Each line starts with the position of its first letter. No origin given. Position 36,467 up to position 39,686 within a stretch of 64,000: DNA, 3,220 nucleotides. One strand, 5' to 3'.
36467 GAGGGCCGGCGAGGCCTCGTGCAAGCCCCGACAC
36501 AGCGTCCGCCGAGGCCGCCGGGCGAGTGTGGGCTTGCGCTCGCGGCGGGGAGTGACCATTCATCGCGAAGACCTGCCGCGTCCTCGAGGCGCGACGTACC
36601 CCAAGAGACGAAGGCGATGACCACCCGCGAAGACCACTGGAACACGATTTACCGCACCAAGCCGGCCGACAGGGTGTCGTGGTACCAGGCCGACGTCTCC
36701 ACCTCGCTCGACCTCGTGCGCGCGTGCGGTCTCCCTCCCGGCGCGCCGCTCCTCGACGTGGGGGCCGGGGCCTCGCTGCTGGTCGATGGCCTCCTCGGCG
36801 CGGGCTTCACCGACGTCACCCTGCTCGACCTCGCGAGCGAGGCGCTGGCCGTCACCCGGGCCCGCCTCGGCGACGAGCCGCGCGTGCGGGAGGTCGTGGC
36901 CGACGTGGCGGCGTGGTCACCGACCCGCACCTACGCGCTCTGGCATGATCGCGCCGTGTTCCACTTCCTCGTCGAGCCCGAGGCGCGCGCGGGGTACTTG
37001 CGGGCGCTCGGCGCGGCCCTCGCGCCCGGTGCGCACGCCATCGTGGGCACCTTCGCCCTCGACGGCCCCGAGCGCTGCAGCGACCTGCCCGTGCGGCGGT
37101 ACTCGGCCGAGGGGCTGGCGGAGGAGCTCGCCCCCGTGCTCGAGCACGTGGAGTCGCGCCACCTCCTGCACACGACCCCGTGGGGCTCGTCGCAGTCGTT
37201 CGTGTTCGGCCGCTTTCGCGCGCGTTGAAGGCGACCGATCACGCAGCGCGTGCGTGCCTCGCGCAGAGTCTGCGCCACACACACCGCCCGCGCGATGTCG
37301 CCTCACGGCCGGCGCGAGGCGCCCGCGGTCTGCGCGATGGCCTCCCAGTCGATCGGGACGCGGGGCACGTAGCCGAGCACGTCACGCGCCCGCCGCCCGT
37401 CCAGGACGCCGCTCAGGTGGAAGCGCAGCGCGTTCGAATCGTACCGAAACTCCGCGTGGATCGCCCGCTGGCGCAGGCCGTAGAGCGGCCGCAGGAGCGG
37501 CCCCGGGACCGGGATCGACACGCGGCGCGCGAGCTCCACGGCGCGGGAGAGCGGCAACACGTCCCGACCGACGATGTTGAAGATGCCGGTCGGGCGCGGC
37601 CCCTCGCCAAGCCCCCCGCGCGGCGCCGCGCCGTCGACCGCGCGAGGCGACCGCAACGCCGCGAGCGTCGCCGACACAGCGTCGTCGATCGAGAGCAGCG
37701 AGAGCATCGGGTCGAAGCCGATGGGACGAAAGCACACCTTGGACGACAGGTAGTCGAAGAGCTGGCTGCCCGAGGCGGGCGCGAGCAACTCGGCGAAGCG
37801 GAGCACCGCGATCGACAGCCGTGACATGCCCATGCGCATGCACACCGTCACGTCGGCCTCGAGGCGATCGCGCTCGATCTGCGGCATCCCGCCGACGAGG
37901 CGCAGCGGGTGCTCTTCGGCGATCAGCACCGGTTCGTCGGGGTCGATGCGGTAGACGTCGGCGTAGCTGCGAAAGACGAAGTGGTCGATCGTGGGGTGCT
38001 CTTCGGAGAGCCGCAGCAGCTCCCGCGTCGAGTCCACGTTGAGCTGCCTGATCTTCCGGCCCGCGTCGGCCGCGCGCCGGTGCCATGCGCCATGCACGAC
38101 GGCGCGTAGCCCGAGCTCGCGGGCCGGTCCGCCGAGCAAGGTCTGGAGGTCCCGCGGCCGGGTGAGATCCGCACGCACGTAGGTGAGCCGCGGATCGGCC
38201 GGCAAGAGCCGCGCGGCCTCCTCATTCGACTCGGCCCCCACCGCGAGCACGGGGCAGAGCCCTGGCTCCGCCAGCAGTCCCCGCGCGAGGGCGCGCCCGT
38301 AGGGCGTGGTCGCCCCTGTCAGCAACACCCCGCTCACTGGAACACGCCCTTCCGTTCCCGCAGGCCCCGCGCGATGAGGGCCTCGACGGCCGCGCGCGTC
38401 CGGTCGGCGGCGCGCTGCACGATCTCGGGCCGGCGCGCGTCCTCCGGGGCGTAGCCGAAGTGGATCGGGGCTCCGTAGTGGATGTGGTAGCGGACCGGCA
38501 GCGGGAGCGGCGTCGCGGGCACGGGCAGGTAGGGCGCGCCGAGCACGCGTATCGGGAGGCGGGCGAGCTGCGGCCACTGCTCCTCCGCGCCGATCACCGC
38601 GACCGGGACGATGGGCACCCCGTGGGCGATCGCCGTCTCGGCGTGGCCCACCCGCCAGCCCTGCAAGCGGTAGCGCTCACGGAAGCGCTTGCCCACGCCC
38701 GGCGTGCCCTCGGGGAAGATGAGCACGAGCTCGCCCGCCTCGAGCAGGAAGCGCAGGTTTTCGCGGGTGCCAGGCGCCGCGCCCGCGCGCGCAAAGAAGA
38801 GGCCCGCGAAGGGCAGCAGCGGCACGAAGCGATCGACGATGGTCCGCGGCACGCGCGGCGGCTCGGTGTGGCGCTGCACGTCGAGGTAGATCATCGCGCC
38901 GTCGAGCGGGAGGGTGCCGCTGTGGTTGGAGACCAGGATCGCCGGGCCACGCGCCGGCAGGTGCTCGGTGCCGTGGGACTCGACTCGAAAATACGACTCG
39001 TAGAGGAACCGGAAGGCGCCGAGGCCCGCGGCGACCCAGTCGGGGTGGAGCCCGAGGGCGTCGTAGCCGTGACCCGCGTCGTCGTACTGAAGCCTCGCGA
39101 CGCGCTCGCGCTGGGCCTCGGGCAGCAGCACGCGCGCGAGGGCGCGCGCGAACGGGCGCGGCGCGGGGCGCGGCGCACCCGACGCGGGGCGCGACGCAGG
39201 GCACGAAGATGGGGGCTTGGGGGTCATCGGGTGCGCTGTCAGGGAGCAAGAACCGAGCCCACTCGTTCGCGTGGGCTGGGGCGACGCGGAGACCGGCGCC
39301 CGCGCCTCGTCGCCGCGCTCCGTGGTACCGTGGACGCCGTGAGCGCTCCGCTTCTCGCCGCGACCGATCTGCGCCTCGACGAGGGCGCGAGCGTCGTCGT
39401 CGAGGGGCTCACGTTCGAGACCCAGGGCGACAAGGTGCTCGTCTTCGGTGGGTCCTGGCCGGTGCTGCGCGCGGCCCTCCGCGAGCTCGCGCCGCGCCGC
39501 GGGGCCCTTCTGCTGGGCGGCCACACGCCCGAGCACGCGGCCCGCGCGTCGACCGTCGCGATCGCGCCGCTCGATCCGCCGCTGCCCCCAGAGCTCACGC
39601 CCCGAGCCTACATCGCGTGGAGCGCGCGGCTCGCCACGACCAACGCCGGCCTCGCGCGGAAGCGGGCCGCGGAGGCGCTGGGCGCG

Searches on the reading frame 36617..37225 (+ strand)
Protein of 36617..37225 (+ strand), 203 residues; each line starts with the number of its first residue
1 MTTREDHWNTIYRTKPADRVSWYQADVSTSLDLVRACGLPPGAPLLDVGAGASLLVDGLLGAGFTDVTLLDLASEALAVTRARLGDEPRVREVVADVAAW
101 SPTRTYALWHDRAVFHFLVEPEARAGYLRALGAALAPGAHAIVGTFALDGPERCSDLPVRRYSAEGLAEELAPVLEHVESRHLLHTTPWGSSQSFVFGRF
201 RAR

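Call 59: search_protein_families(library=pfam, proteins=[window:36617-37225:+], max_evalue=0.001)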
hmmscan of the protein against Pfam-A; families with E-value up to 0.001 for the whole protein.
window:36617-37225:+ (203 aa): 4 families
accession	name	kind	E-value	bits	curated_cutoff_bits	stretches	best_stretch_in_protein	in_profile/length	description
PF13649.12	Methyltransf_25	-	6.3e-07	30.4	27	1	46-138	2-96/97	Methyltransferase domain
PF08242.18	Methyltransf_12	-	7.3e-07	30.3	30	1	46-140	1-97/98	Methyltransferase domain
PF13489.12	Methyltransf_23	-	1.6e-05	25.2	27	1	35-150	14-123/164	Methyltransferase domain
PF08241.18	Methyltransf_11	-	0.00093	20.2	21.2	0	46-142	1-94/95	Methyltransferase domain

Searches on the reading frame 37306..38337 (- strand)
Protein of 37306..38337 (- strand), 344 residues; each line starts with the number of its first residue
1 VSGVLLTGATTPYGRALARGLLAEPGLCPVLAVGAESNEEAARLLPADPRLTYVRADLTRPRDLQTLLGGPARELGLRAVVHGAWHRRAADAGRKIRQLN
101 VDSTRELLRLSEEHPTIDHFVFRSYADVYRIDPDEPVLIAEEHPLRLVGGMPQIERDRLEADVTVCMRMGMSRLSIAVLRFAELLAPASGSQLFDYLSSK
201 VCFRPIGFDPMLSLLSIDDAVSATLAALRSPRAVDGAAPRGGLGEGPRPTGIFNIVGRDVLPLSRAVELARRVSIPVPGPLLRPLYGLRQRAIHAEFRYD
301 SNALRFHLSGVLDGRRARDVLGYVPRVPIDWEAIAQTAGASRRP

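Call 59: search_protein_families(library=pfam, proteins=[window:37306-38337:-], max_evalue=0.001)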
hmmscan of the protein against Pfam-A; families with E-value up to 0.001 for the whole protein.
window:37306-38337:- (344 aa): 1 family
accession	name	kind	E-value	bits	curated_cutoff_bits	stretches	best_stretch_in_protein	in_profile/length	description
PF01370.27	Epimerase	-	3.8e-05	23.7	20.9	1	4-130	1-120/240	NAD dependent epimerase/dehydratase family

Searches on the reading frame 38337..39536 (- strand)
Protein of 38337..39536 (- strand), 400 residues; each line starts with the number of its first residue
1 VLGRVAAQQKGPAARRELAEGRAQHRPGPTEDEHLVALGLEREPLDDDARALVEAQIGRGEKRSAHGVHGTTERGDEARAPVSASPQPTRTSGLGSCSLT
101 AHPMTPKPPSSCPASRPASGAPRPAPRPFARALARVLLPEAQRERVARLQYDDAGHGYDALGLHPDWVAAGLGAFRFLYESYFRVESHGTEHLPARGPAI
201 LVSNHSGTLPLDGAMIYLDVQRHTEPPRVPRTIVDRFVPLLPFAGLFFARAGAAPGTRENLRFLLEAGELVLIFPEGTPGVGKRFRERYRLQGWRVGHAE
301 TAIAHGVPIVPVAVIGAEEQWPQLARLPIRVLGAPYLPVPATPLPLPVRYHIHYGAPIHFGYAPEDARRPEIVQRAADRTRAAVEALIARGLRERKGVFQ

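Call 59: search_protein_families(library=pfam, proteins=[window:38337-39536:-], max_evalue=0.001)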
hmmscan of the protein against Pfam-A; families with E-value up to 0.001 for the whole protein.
window:38337-39536:- (400 aa): 1 family
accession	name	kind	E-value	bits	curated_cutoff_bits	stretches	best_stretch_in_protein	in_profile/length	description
PF01553.26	Acyltransferase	-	3e-18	66.3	23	1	184-314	1-131/132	Acyltransferase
